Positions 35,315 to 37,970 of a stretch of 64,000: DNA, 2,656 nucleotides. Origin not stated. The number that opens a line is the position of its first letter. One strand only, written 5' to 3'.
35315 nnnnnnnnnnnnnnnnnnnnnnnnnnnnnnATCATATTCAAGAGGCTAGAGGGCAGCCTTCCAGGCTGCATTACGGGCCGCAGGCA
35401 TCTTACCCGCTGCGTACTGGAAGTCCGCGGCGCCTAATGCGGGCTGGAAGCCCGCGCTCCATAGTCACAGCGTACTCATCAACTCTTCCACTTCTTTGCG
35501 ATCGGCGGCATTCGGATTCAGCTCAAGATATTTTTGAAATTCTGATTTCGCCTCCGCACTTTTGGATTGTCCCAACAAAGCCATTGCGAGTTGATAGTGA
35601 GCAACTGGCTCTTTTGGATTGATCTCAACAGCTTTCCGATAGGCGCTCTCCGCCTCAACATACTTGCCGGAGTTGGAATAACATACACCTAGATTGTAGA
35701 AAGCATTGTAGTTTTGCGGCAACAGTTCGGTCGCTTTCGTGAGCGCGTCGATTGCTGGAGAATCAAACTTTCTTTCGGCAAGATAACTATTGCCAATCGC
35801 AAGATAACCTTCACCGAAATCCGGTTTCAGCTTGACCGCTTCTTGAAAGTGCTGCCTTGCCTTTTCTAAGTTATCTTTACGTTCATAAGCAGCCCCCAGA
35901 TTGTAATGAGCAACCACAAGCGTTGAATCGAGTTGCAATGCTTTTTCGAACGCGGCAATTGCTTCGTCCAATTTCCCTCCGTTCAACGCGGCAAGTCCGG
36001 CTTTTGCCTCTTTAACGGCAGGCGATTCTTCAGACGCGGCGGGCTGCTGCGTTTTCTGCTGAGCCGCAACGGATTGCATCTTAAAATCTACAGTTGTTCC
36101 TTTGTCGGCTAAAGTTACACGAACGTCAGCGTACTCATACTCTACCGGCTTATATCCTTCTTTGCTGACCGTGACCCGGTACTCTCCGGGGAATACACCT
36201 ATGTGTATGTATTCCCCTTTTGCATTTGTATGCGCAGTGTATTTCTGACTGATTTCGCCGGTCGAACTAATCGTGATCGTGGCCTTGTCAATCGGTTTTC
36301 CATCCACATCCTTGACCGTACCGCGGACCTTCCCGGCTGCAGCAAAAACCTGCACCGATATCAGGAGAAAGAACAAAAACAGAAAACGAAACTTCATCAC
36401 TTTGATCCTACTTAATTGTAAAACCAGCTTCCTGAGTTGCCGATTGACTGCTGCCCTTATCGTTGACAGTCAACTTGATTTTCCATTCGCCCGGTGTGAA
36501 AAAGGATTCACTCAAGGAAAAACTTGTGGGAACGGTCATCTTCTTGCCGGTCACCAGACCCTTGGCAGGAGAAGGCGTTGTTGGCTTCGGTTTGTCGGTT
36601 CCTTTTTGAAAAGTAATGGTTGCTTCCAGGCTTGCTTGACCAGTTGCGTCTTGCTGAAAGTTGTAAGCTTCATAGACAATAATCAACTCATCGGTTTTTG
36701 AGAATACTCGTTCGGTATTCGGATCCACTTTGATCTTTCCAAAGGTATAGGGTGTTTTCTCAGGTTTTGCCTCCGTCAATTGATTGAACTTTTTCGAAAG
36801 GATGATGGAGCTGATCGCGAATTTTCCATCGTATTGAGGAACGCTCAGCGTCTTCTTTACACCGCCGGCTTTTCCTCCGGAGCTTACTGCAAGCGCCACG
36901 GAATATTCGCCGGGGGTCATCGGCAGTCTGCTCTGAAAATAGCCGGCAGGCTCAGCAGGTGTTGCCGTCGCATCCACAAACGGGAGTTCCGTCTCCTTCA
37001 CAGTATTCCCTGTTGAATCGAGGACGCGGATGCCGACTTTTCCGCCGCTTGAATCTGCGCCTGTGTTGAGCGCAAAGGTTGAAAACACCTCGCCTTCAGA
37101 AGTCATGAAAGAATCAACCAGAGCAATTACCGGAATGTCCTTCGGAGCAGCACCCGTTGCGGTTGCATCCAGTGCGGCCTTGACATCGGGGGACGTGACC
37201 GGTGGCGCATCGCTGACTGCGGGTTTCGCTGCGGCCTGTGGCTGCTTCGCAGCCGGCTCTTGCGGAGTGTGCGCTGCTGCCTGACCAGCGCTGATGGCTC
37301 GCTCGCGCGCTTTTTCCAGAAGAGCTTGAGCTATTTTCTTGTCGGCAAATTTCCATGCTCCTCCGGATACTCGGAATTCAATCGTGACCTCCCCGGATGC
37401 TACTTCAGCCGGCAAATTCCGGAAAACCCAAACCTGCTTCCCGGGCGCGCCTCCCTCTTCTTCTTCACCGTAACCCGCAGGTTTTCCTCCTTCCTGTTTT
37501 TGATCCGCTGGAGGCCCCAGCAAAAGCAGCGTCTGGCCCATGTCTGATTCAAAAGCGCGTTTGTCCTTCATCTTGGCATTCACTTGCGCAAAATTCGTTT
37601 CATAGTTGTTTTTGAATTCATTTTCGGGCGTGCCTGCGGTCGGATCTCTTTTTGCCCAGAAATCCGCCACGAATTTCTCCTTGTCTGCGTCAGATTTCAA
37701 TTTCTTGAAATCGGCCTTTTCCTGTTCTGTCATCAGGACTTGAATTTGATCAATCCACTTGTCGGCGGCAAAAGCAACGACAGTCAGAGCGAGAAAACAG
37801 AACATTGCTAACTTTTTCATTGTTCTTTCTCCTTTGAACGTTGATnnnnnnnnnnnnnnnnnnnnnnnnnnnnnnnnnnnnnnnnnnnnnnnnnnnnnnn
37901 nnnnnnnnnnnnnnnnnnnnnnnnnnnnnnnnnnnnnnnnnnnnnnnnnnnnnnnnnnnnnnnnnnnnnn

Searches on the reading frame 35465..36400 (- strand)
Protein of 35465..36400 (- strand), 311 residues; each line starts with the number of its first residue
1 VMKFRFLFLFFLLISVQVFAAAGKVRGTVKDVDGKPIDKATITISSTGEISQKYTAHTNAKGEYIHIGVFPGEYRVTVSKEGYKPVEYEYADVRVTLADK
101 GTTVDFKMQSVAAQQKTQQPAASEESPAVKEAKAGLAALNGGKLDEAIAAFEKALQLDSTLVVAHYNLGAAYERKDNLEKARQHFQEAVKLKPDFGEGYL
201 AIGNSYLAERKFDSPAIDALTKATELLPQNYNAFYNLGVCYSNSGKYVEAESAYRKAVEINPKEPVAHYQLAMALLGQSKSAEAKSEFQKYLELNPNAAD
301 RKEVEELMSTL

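Call 5: search_protein_families(library=pfam, proteins=[window:35465-36400:-], max_evalue=0.1)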
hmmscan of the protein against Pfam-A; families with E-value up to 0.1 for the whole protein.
window:35465-36400:- (311 aa): 44 families (the best 25 are shown)
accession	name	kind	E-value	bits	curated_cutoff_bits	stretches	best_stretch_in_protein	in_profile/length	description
PF00515.34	TPR_1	-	3.5e-33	112.5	27.8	4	232-263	2-33/34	Tetratricopeptide repeat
PF07719.23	TPR_2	-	1.5e-31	106.3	27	4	164-194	3-33/34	Tetratricopeptide repeat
PF13414.12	TPR_11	-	9.1e-26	89.7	26.8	4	141-175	7-41/42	TPR repeat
PF13181.12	TPR_8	-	2.1e-25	87.1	25.7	4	232-263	2-33/34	Tetratricopeptide repeat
PF13431.12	TPR_17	-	9.6e-25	85.2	24.4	3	220-251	2-33/34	Tetratricopeptide repeat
PF13432.12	TPR_16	-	3.5e-21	75.7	32.7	2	134-194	3-63/65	Tetratricopeptide repeat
PF14559.12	TPR_19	-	8.4e-18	64.9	25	3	244-299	4-59/68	Tetratricopeptide repeat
PF13620.12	CarboxypepD_reg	-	5.9e-17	62.2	32.3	1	25-109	2-82/82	Carboxypeptidase regulatory-like domain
PF13424.12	TPR_12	-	7.1e-16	58.6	30.1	4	137-192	12-75/77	Tetratricopeptide repeat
PF13174.12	TPR_6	-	9.4e-15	54.6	26.3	3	233-263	2-32/33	Tetratricopeptide repeat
PF13428.12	TPR_14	-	2e-14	53.1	23.5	2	234-272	4-42/44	Tetratricopeptide repeat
PF13176.12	TPR_7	-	6.6e-11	41.8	27.9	1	233-261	1-29/36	Tetratricopeptide repeat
PF25063.1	ARM_TT21_C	-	1.2e-10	42.1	35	1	121-298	14-197/209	Tetratricopeptide repeat protein 21 C-terminal ARM domain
PF13371.12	TPR_9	-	3.1e-10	40.3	35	2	239-308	3-72/73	Tetratricopeptide repeat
PF24575.1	TPR_Slam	-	1.6e-09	38.6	35.2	2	237-288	53-104/104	Surface lipoprotein assembly modifier, N-terminal TPR repeats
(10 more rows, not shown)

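Call 6: search_protein_families(library=ncbifam, proteins=[window:35465-36400:-], max_evalue=0.1)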
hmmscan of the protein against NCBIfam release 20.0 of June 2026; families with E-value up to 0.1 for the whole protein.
window:35465-36400:- (311 aa): 42 families (the best 25 are shown)
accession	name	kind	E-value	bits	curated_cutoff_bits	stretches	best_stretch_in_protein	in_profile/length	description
NF040959.1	MamA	equivalog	8.2e-22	77.7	200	2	204-295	113-203/204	magnetosome protein MamA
TIGR02521.1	type_IV_pilW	equivalog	1e-20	74.3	154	1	118-299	21-203/234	type IV pilus biogenesis/stability protein PilW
TIGR02917.1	PEP_TPR_lipo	equivalog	8.3e-20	70.3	312.2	1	132-298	367-532/899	XrtA/PEP-CTERM system TPR-repeat protein PrsT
NF033762.1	social_mot_Tgl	equivalog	1.1e-17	64.2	225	2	121-254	91-227/252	social motility TPR repeat lipoprotein Tgl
TIGR02552.1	LcrH_SycD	equivalog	4.6e-15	55.5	104.8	2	228-306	49-127/136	SycD/LcrH family type III secretion system chaperone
NF033920.0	C39_PA2778_fam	equivalog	2.2e-13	50.2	150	3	174-262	168-255/255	PA2778 family cysteine peptidase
TIGR04510.1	mod_pep_cyc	subfamily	5.2e-12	45.1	400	1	127-306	397-577/814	putative peptide modification system cyclase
NF008391.2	PRK11189.1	equivalog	1.4e-11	44.4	250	2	221-297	89-165/297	lipoprotein NlpI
NF047507.1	TPR_BatC_Lepto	exception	5.3e-11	42.4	175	2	137-195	67-129/214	TPR repeat-containing protein BatC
NF047558.1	TPR_END_plus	domain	7.1e-11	41.9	32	2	164-195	1-32/56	TPR end-of-group domain-containing protein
TIGR02795.1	tol_pal_ybgF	equivalog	3.1e-10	40.7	90.1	2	207-305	13-116/119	tol-pal system protein YbgF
NF033758.1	gliding_GltE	equivalog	4.8e-10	39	225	2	144-200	272-328/411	adventurous gliding motility TPR repeat lipoprotein GltE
NF002725.1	PRK02603.1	equivalog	6.3e-10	39.3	143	2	233-292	74-133/173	photosystem I assembly protein Ycf3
NF008520.0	PRK11447.1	equivalog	8.5e-10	37.1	858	2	111-194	252-335/1157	cellulose synthase complex outer membrane protein BcsC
NF053607.1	CHU_0125_OmpA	equivalog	1.1e-09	37.4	620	2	215-305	37-127/639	CHU_0125 family OmpA-like outer membrane integrity protein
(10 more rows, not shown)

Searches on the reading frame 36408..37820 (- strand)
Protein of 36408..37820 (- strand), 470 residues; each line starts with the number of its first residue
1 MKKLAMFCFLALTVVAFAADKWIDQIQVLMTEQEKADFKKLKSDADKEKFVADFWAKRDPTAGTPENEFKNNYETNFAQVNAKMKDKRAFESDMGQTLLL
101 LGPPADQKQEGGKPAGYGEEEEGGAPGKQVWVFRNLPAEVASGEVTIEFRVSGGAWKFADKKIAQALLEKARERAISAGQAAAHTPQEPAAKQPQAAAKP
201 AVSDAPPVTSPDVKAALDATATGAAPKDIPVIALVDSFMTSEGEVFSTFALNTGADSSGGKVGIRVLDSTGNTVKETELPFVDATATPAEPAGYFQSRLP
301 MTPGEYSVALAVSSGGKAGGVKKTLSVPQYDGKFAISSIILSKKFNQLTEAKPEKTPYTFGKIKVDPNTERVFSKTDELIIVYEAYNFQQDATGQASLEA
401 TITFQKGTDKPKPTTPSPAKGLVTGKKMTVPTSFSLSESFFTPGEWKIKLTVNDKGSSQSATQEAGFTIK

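Call 5: search_protein_families(library=pfam, proteins=[window:36408-37820:-], max_evalue=0.1)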
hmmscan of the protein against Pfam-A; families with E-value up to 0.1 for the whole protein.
window:36408-37820:- (470 aa): 3 families
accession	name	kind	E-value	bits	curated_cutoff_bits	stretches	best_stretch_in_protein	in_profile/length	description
PF18911.6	PKD_4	-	0.00067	20.1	27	0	436-468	52-84/85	PKD domain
PF13860.13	FlgD_ig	-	0.043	14.2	27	0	252-315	15-78/79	FlgD Ig-like domain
PF14524.12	Wzt_C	-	0.053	14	30.4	0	261-316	50-109/143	Wzt C-terminal domain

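Call 6: search_protein_families(library=ncbifam, proteins=[window:36408-37820:-], max_evalue=0.1)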
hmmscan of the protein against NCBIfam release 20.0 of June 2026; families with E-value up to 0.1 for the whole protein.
window:36408-37820:- (470 aa): 2 families
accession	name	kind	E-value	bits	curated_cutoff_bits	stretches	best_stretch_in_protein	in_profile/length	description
TIGR04514.1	GWxTD_dom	domain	2.8e-16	59.9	28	1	23-121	3-92/105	GWxTD domain-containing protein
NF000835.0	PRK00070.4-1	equivalog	0.061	13.6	128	0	26-59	26-59/115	holo-ACP synthase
